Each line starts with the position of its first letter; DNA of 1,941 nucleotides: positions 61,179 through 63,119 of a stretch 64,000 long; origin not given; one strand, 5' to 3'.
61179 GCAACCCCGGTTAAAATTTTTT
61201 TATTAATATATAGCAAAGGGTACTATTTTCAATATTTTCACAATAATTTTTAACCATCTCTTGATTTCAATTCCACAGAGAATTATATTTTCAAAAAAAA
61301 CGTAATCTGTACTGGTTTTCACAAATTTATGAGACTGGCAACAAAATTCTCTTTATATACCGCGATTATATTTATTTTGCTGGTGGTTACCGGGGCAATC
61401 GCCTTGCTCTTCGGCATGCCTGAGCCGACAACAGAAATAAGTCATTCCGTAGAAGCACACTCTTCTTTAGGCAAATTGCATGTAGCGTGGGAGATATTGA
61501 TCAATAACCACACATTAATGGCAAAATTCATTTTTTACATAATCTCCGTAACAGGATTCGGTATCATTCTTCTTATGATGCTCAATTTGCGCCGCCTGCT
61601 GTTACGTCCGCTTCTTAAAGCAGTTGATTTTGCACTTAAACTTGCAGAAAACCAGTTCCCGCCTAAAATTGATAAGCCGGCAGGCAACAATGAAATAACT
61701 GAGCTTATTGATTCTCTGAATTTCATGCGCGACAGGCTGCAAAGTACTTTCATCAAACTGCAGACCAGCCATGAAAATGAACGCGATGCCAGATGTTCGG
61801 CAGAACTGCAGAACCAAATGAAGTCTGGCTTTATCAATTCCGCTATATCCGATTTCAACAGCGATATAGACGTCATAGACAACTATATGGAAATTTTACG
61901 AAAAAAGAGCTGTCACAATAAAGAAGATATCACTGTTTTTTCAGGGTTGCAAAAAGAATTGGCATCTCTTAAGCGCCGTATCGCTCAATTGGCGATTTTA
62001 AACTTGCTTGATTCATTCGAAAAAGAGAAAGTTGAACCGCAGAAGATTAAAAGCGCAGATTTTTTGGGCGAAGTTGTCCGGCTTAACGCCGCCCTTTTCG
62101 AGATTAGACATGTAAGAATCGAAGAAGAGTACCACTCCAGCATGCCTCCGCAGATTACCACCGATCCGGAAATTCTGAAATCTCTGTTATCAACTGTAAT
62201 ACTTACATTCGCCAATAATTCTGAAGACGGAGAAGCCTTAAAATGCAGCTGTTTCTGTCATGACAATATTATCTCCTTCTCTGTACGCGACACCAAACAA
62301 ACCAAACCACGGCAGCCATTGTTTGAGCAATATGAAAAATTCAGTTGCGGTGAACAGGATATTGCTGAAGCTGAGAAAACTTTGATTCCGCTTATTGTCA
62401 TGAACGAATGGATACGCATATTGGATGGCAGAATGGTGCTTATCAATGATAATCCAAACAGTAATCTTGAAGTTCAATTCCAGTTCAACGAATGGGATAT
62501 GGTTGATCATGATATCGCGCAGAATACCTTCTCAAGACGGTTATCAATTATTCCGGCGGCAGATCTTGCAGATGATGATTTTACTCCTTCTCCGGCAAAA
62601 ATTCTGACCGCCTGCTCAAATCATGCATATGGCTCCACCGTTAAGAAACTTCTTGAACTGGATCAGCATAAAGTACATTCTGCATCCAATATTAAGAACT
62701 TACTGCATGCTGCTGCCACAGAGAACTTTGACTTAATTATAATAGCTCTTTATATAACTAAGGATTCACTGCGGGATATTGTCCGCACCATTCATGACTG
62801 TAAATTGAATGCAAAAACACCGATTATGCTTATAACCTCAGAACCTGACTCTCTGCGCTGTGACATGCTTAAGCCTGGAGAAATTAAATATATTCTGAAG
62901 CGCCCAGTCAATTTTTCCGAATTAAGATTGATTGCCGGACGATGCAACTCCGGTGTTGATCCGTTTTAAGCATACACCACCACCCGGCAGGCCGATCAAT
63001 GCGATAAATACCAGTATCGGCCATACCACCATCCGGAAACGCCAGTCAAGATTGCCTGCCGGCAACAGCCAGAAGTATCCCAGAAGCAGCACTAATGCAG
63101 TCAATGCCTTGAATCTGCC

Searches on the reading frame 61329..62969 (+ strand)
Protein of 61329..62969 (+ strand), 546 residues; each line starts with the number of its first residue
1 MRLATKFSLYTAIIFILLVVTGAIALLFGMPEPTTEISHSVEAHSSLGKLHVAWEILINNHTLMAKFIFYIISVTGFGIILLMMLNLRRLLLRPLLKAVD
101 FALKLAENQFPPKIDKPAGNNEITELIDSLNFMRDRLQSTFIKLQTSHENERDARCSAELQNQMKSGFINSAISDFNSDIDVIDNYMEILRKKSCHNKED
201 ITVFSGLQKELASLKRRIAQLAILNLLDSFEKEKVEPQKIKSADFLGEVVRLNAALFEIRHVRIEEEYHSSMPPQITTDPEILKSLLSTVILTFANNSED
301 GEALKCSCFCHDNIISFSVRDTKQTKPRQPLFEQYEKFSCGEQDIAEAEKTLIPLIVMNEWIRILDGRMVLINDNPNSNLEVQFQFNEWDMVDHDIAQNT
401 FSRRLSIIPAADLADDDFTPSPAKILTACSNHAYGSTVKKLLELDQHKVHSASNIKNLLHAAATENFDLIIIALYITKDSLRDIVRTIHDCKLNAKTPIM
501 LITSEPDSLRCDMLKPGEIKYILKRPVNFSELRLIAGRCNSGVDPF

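Call 77: search_protein_families(library=pfam, max_evalue=0.00001, proteins=[window:61329-62969:+])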
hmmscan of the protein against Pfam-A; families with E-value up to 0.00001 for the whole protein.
window:61329-62969:+ (546 aa): 1 family
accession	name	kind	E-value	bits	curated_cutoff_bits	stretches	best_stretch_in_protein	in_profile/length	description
PF00672.30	HAMP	-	1e-06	29.4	25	1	87-138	2-52/53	HAMP domain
